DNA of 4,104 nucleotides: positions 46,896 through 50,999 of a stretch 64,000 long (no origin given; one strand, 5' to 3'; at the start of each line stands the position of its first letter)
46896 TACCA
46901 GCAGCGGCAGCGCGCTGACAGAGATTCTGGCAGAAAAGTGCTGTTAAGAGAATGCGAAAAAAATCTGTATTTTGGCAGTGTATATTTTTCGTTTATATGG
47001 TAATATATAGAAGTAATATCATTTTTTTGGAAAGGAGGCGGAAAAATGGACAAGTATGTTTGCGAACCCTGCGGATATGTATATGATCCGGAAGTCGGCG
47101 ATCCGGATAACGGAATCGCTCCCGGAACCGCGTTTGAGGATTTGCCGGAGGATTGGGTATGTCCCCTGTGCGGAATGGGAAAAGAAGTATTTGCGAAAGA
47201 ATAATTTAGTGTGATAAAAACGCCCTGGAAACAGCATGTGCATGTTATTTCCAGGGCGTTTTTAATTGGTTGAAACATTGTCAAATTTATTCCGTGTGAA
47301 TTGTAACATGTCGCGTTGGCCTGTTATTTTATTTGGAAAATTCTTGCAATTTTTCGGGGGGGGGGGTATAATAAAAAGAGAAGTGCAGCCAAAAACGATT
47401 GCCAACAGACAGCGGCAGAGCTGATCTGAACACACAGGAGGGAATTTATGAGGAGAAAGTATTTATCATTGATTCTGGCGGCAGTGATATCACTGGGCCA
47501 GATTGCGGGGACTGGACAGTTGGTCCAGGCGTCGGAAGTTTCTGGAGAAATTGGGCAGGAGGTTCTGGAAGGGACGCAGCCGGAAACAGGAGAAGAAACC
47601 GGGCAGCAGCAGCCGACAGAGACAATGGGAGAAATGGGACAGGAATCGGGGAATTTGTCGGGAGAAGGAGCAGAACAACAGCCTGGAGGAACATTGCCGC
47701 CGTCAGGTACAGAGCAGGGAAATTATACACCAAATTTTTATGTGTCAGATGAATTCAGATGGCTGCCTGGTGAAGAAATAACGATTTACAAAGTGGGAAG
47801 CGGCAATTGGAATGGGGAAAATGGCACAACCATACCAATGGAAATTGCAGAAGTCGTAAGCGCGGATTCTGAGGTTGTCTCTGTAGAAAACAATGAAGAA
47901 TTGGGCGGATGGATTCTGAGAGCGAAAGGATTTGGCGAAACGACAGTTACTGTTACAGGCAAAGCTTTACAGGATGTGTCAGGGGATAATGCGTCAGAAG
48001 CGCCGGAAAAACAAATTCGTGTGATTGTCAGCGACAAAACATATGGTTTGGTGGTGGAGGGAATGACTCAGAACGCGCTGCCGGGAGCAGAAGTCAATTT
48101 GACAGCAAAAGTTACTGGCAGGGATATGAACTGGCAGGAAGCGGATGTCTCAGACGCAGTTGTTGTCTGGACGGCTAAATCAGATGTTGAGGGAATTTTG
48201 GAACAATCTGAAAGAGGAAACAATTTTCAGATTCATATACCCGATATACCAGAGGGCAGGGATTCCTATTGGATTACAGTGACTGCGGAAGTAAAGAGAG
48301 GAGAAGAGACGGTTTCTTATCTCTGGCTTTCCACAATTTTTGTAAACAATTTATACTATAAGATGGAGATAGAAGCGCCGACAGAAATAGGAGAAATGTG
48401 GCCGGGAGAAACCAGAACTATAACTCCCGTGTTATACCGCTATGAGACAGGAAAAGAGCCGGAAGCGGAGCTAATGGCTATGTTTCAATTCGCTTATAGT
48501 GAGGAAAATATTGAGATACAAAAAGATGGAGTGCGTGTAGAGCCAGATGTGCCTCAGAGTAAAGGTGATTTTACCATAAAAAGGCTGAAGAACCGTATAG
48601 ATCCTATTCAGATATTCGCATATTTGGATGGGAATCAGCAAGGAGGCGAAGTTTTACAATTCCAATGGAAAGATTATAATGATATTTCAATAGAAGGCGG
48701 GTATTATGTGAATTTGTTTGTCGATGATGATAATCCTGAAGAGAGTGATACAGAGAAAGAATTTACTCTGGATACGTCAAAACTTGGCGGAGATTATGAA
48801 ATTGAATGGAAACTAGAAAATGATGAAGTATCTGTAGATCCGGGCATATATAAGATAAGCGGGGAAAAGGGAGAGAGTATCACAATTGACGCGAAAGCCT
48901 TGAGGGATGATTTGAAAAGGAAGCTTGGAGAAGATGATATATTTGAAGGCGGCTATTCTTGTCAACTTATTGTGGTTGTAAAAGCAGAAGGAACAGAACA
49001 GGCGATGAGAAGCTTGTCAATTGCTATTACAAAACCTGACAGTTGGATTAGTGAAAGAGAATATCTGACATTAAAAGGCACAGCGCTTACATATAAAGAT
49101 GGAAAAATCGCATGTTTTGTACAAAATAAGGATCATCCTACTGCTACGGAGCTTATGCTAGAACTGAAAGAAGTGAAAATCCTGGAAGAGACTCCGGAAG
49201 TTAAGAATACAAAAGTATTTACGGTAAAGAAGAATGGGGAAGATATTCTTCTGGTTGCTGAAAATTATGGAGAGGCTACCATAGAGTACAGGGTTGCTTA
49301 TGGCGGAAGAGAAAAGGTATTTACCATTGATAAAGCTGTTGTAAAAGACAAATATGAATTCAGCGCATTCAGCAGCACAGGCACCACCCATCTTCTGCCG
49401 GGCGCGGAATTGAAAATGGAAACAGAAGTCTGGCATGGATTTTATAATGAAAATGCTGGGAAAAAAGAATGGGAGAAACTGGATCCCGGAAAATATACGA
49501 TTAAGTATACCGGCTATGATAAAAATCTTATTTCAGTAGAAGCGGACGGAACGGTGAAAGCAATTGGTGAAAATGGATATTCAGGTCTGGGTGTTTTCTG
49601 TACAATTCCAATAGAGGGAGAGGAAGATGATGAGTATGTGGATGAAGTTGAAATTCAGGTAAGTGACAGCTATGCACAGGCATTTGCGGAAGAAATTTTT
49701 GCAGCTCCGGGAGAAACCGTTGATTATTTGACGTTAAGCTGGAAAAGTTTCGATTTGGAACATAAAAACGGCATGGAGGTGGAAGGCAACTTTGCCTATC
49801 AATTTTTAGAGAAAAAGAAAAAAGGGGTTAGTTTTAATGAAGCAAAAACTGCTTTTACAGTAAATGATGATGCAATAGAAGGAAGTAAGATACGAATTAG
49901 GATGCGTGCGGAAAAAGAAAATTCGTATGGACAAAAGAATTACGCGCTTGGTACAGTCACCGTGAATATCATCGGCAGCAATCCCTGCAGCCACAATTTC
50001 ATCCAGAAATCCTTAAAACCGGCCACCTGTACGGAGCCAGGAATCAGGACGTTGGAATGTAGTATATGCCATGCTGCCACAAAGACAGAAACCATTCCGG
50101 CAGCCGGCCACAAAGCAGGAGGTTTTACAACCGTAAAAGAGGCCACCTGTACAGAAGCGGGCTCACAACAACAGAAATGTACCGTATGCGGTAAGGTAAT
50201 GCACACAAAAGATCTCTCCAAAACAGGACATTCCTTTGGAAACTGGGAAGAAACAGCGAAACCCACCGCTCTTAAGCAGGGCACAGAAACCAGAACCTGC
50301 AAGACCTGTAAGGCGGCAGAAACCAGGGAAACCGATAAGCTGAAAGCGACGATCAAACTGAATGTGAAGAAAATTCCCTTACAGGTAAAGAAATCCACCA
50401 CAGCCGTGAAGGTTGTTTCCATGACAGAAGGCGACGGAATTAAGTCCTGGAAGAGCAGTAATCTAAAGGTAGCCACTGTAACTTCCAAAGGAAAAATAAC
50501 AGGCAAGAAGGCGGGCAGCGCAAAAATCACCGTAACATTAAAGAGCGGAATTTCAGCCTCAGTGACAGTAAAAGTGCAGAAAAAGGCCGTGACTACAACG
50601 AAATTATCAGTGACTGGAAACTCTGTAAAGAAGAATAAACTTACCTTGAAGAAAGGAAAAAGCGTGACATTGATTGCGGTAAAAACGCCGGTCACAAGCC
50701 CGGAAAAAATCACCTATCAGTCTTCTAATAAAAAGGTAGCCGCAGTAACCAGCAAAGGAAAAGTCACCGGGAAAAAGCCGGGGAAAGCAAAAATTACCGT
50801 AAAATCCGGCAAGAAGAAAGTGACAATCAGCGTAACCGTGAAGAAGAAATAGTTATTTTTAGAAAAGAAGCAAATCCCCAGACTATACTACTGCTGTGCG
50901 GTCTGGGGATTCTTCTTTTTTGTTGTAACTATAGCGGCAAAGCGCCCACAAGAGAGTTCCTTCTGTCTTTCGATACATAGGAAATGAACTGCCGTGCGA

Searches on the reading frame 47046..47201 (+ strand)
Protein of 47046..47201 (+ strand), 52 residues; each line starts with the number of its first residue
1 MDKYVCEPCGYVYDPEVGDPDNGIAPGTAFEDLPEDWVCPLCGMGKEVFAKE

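Call 47: find_encoding_contigs(protein=window:47046-47201:+, flank=1200, max_places=10)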
Protein window:47046-47201:+ (52 aa): 24 contigs read that carry it; 5 places shown.
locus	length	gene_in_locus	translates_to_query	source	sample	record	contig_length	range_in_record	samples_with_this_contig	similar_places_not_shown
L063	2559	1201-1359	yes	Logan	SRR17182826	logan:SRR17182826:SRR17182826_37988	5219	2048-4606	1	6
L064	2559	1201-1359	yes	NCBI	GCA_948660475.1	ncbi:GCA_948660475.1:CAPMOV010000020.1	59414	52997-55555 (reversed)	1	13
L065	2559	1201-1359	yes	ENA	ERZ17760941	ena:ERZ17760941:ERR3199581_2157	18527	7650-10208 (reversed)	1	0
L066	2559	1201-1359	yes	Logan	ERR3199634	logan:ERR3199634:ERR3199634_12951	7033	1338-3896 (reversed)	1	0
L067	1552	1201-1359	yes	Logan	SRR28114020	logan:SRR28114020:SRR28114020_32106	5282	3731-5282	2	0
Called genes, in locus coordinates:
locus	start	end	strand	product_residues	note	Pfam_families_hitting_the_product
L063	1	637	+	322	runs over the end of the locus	PF00356:LacI, PF00532:Peripla_BP_1, PF13407:Peripla_BP_4, PF13377:Peripla_BP_3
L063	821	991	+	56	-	PF10087:DUF2325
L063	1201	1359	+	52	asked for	PF00301:Rubredoxin, PF21349:RUBY_RBDX (faint)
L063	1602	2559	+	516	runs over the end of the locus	-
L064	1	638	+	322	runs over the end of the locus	PF00356:LacI, PF00532:Peripla_BP_1, PF13407:Peripla_BP_4, PF13377:Peripla_BP_3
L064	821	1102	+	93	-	PF10087:DUF2325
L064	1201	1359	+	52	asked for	PF00301:Rubredoxin, PF21349:RUBY_RBDX (faint)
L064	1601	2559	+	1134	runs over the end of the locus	PF26182:Ig_NUP210_5th (faint), PF26918:Ig_Eae (faint), PF02368:Big_2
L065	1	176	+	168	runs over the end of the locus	PF00356:LacI, PF00532:Peripla_BP_1 (weak)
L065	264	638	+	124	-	PF13377:Peripla_BP_3, PF13407:Peripla_BP_4 (weak)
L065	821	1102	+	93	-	PF10087:DUF2325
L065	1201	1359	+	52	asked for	PF00301:Rubredoxin, PF21349:RUBY_RBDX (faint)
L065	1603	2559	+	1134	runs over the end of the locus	PF26182:Ig_NUP210_5th (faint), PF26918:Ig_Eae (faint), PF02368:Big_2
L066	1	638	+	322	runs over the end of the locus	PF00356:LacI, PF00532:Peripla_BP_1, PF13407:Peripla_BP_4, PF13377:Peripla_BP_3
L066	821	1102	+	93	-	PF10087:DUF2325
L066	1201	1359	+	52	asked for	PF00301:Rubredoxin, PF21349:RUBY_RBDX (faint)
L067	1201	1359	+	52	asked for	PF00301:Rubredoxin, PF21349:RUBY_RBDX (faint)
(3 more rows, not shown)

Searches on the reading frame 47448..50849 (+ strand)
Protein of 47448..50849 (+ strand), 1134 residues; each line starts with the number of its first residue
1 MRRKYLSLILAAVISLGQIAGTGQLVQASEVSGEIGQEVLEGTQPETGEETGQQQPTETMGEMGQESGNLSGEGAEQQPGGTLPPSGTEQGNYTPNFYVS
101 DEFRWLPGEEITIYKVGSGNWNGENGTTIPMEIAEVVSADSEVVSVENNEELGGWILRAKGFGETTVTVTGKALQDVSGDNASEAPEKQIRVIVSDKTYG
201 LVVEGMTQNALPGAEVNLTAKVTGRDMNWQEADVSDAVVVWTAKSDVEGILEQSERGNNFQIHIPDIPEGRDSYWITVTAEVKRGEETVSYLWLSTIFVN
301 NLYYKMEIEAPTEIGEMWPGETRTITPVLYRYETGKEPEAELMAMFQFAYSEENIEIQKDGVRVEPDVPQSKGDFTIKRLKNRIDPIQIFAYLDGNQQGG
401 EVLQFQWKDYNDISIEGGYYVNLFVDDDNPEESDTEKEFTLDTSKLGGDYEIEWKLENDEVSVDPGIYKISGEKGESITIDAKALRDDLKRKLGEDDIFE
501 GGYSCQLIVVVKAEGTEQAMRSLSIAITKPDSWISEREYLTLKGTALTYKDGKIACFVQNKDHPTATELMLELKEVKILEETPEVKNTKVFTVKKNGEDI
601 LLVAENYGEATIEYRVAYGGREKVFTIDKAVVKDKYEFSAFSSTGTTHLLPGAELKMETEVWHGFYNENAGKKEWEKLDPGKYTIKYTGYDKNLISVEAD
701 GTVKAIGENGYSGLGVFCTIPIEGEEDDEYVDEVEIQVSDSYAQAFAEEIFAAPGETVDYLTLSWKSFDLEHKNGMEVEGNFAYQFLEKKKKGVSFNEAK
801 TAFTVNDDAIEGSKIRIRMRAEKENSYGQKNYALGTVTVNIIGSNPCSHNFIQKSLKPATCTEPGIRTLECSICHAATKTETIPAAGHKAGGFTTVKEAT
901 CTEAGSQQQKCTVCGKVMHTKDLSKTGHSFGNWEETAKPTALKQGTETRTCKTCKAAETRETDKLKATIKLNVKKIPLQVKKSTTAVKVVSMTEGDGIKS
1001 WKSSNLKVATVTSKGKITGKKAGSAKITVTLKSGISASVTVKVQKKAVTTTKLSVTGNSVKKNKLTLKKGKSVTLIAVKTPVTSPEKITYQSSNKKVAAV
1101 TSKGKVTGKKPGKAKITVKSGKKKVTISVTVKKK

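Call 10: search_protein_families(library=pfam, proteins=[window:47448-50849:+], max_evalue=0.01)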
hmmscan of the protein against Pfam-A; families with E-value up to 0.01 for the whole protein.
window:47448-50849:+ (1134 aa): 4 families
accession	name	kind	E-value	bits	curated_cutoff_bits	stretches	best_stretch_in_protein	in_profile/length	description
PF02368.24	Big_2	-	1.5e-16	60.5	22.8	2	1055-1126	2-76/79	Bacterial Ig-like domain (group 2)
PF22359.2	Big-like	-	9.6e-05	23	27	1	1087-1132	2-47/48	Bacterial Ig-like domain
PF07523.18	Big_3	-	0.0011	19.6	21.2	0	1006-1043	32-68/68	Bacterial Ig-like domain (group 3)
PF24348.1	DUF7508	-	0.0042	17.6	26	0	465-497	22-54/79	Domain of unknown function (DUF7508)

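Call 11: find_encoding_contigs(protein=window:47448-50849:+, flank=3000, max_places=10)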
Protein window:47448-50849:+ (1134 aa): 19 contigs read that carry it; 4 places shown.
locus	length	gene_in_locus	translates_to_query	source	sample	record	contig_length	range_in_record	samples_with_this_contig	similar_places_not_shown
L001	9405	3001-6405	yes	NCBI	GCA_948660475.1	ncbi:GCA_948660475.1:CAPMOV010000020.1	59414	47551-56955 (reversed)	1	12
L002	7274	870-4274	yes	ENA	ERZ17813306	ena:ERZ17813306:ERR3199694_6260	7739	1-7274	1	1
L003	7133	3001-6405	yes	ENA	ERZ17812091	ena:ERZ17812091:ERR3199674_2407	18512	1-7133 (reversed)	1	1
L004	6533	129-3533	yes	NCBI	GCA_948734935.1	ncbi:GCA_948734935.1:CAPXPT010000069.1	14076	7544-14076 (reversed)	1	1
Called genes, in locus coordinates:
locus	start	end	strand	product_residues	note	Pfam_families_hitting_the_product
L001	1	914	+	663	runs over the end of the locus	PF00367:PTS_EIIB, PF02378:PTS_EIIC, PF00358:PTS_EIIA_1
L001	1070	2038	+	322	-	PF00356:LacI, PF00532:Peripla_BP_1, PF13407:Peripla_BP_4, PF13377:Peripla_BP_3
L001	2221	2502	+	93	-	PF10087:DUF2325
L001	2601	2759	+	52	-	PF00301:Rubredoxin, PF21349:RUBY_RBDX (faint)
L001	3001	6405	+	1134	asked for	PF26182:Ig_NUP210_5th (faint), PF26918:Ig_Eae (faint), PF02368:Big_2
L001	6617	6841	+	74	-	-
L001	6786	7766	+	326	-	-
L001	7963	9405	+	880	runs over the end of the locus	PF22359:Big-like (faint), PF02368:Big_2 (weak), PF26918:Ig_Eae (faint), PF02368:Big_2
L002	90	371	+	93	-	PF10087:DUF2325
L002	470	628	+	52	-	PF00301:Rubredoxin, PF21349:RUBY_RBDX (faint)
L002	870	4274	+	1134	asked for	PF26182:Ig_NUP210_5th (faint), PF26918:Ig_Eae (faint), PF02368:Big_2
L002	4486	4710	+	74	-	-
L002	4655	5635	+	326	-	-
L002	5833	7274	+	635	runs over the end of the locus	?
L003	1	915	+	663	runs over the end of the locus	PF00367:PTS_EIIB, PF02378:PTS_EIIC, PF00358:PTS_EIIA_1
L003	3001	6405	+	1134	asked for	PF26182:Ig_NUP210_5th (faint), PF26918:Ig_Eae (faint), PF02368:Big_2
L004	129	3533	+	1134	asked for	PF26182:Ig_NUP210_5th (faint), PF26918:Ig_Eae (faint), PF02368:Big_2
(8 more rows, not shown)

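Call 23: find_homologous_proteins(query=window:47448-50849:+, max_evalue=1e-10)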
Query window:47448-50849:+ (1134 aa): 28 proteins with E <= 1e-10 among 8000 candidates.
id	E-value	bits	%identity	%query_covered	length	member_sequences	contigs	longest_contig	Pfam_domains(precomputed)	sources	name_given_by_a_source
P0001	0.0e+0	2486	98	100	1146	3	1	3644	PF26182.1,PF22359.3,PF02368.25,PF26918.1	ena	-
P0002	0.0e+0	1513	64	100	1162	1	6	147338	PF26182.1,PF22359.3,PF02368.25,PF26918.1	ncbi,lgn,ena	-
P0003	0.0e+0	1302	63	88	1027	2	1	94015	-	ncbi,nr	ncbi:MAG: hypothetical protein HFH49_00005, partial [Lachnospiraceae bacterium]|nr:hypothetical prot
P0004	4.7e-51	192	49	24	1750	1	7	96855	PF26182.1,PF02368.25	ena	-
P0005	2.2e-47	180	37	16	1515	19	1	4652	PF13306.13,PF25354.2,PF21577.4,PF22359.3,PF02368.25,PF13855.13,PF06832.19,PF26918.1,PF21764.4,PF26182.1,PF21461.4,PF23952.2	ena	-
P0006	2.2e-46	176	45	21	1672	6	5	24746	PF13306.13,PF26182.1,PF22359.3,PF02368.25,PF13855.13,PF26918.1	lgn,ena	-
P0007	5.2e-33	132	51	17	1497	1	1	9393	PF21764.4,PF02922.25,PF26182.1,PF00128.32,PF16561.12,PF11852.15,PF03714.21,PF02368.25,PF26918.1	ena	-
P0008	2.1e-25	107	37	12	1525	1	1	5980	PF21764.4,PF26182.1,PF22359.3,PF02368.25,PF26918.1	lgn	-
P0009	5.1e-25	105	37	12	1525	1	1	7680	PF21764.4,PF26182.1,PF22359.3,PF02368.25,PF26918.1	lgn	-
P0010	7.9e-25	105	36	12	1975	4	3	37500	PF26182.1,PF22359.3,PF02368.25,PF26918.1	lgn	-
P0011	1.6e-23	101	40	12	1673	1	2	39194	PF13306.13,PF26182.1,PF02494.23,PF22359.3,PF02368.25,PF13855.13,PF26918.1,PF13946.12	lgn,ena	-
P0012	8.1e-23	98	33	14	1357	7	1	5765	PF21764.4,PF26182.1,PF22359.3,PF02368.25,PF26918.1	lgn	-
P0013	2.3e-20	90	38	12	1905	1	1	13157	PF21764.4,PF26182.1,PF22359.3,PF02368.25,PF20578.5,PF26918.1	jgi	jgi:uncharacterized protein YjdB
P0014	9.1e-18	81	39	12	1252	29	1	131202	PF26182.1,PF00128.32,PF03423.19,PF22359.3,PF00395.26,PF02368.25,PF26918.1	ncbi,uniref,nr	ncbi:alpha-amylase [Bifidobacterium pseudolongum subsp. globosum]|uniref:Ig-like domain-containing p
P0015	2.6e-17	80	51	12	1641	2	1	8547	PF09479.17,PF13306.13,PF26182.1,PF18676.7,PF22359.3,PF02368.25,PF26918.1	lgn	-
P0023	6.7e-13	65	31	15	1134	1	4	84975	PF13306.13,PF21461.4,PF24527.2,PF02368.25,PF23486.2,PF26918.1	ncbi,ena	-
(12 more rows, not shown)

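Call 24: find_encoding_contigs(protein=P0002, flank=3000, max_places=10)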
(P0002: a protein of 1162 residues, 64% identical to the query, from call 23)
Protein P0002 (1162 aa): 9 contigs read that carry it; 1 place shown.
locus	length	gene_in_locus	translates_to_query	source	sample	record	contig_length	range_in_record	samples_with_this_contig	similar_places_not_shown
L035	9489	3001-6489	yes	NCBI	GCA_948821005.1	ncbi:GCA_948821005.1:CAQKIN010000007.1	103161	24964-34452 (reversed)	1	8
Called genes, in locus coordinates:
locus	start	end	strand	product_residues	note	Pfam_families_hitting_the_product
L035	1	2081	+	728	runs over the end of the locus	PF01926:MMR_HSR1, PF02421:FeoB_N, PF17910:FeoB_Cyto, PF07670:Gate, PF07664:FeoB_C, PF07670:Gate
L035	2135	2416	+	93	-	PF10087:DUF2325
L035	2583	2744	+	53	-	PF00301:Rubredoxin, PF21349:RUBY_RBDX (faint)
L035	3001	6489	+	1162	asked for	PF26182:Ig_NUP210_5th (faint), PF26918:Ig_Eae (faint), PF22359:Big-like (faint), PF02368:Big_2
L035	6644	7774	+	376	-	PF00155:Aminotran_1_2 (weak), PF00266:Aminotran_5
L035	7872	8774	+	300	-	PF02445:NadA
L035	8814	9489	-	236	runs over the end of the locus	PF02592:Vut_1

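Call 25: find_encoding_contigs(protein=P0001, flank=3000, max_places=10)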
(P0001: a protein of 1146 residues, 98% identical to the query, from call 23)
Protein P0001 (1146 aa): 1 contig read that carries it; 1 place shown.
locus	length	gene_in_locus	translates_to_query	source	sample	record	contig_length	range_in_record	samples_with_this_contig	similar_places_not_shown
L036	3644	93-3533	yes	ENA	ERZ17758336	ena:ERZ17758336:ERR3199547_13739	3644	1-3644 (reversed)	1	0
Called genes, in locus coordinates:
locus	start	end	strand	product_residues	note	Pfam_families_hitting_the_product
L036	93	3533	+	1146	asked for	PF26182:Ig_NUP210_5th (faint), PF02368:Big_2 (weak), PF26918:Ig_Eae (weak), PF22359:Big-like (faint), PF02368:Big_2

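Call 26: find_encoding_contigs(protein=P0004, flank=3000, max_places=10)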
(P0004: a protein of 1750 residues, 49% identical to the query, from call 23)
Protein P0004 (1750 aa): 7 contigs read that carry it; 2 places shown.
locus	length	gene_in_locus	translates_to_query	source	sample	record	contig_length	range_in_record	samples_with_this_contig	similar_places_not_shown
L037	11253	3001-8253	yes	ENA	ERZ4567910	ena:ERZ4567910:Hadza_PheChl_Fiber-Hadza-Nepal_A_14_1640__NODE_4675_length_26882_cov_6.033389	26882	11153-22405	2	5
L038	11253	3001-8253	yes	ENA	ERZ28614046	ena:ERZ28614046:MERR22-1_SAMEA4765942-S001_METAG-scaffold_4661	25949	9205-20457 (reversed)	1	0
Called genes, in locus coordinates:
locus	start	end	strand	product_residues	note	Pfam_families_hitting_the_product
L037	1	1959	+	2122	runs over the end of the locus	PF26182:Ig_NUP210_5th (faint), PF02368:Big_2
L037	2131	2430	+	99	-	PF01909:NTP_transf_2, PF18765:Polbeta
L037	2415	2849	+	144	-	PF05168:HEPN (weak)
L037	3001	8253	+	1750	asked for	PF02368:Big_2 (weak), PF26182:Ig_NUP210_5th (faint), PF02368:Big_2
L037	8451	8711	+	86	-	-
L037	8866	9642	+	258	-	PF00483:NTP_transferase, PF12804:NTP_transf_3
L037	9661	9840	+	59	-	PF20076:DUF6472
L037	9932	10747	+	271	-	PF07934:OGG_N, PF00730:HhH-GPD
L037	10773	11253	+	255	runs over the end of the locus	PF01925:TauE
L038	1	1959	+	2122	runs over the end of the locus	PF26182:Ig_NUP210_5th (faint), PF02368:Big_2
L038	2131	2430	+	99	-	PF01909:NTP_transf_2, PF18765:Polbeta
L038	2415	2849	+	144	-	PF05168:HEPN (weak)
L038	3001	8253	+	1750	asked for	PF02368:Big_2 (weak), PF26182:Ig_NUP210_5th (faint), PF02368:Big_2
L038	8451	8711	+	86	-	-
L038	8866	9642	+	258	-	PF00483:NTP_transferase, PF12804:NTP_transf_3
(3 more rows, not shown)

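Call 45: list_cluster_members(proteins=[window:47448-50849:+, window:52409-55048:+, window:56548-57450:+, window:39601-41784:+, window:51233-52210:+])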
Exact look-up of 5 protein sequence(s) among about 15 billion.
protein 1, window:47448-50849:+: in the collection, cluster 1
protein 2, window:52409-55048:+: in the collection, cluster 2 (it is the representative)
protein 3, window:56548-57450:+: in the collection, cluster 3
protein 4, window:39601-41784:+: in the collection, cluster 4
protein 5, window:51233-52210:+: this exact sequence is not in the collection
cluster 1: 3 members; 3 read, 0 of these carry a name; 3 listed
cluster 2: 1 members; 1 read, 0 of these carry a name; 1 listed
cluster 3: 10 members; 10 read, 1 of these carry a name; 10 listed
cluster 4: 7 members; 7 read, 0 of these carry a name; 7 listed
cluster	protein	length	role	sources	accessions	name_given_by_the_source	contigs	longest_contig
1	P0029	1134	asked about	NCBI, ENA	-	-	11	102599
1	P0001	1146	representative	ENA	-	-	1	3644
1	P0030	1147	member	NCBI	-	-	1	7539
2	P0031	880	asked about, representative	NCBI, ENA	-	-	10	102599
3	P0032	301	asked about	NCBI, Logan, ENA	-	-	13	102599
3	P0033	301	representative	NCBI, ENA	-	-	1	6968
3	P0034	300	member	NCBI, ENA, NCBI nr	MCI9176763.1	MAG: quinolinate synthase NadA [Lachnospiraceae bacterium] | quinolinate synthase NadA [Lachnospiraceae bacterium]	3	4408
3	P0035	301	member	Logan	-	-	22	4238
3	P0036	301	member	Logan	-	-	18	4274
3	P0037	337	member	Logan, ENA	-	-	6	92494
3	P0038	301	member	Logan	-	-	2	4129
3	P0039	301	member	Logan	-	-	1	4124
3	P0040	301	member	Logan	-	-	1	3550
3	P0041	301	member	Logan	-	-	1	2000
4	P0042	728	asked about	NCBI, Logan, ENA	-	-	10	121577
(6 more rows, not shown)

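Call 46: find_encoding_contigs(protein=P0030, flank=3000, max_places=10)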
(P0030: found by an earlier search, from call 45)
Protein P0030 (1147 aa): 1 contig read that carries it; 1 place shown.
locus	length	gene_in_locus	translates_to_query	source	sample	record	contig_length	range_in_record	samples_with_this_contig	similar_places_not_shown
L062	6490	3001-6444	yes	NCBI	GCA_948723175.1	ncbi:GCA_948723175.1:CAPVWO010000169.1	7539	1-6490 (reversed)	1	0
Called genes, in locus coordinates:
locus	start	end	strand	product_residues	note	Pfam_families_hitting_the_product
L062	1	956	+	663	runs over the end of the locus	PF00367:PTS_EIIB, PF02378:PTS_EIIC, PF00358:PTS_EIIA_1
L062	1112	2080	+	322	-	PF00356:LacI, PF00532:Peripla_BP_1, PF13407:Peripla_BP_4, PF13377:Peripla_BP_3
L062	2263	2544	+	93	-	PF10087:DUF2325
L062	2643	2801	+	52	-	PF00301:Rubredoxin, PF21349:RUBY_RBDX (faint)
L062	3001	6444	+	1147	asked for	PF26182:Ig_NUP210_5th (faint), PF02368:Big_2 (weak), PF26918:Ig_Eae (weak), PF02368:Big_2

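Call 64: search_solved_structures(query=window:47448-50849:+, max_evalue=0.01)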
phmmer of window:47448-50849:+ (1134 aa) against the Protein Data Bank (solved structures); distinct sequences matched with E-value up to 0.01: 4.
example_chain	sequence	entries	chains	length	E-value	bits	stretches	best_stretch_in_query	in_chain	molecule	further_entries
9cuy_c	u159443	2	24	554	1.6e-05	25.9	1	982-1123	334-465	Short tail fiber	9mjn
3ncx_A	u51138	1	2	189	0.0025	18.7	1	992-1059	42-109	Intimin adherence protein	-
2zwk_A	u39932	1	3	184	0.0039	18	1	993-1059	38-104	Intimin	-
2zqk_A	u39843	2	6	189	0.0046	17.8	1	993-1057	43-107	Intimin | Intimin adherence protein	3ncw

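Call 65: search_protein_families(library=ncbifam, proteins=[window:47448-50849:+], max_evalue=0.01)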
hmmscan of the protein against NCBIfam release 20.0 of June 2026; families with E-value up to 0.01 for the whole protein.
window:47448-50849:+ (1134 aa): 0 families
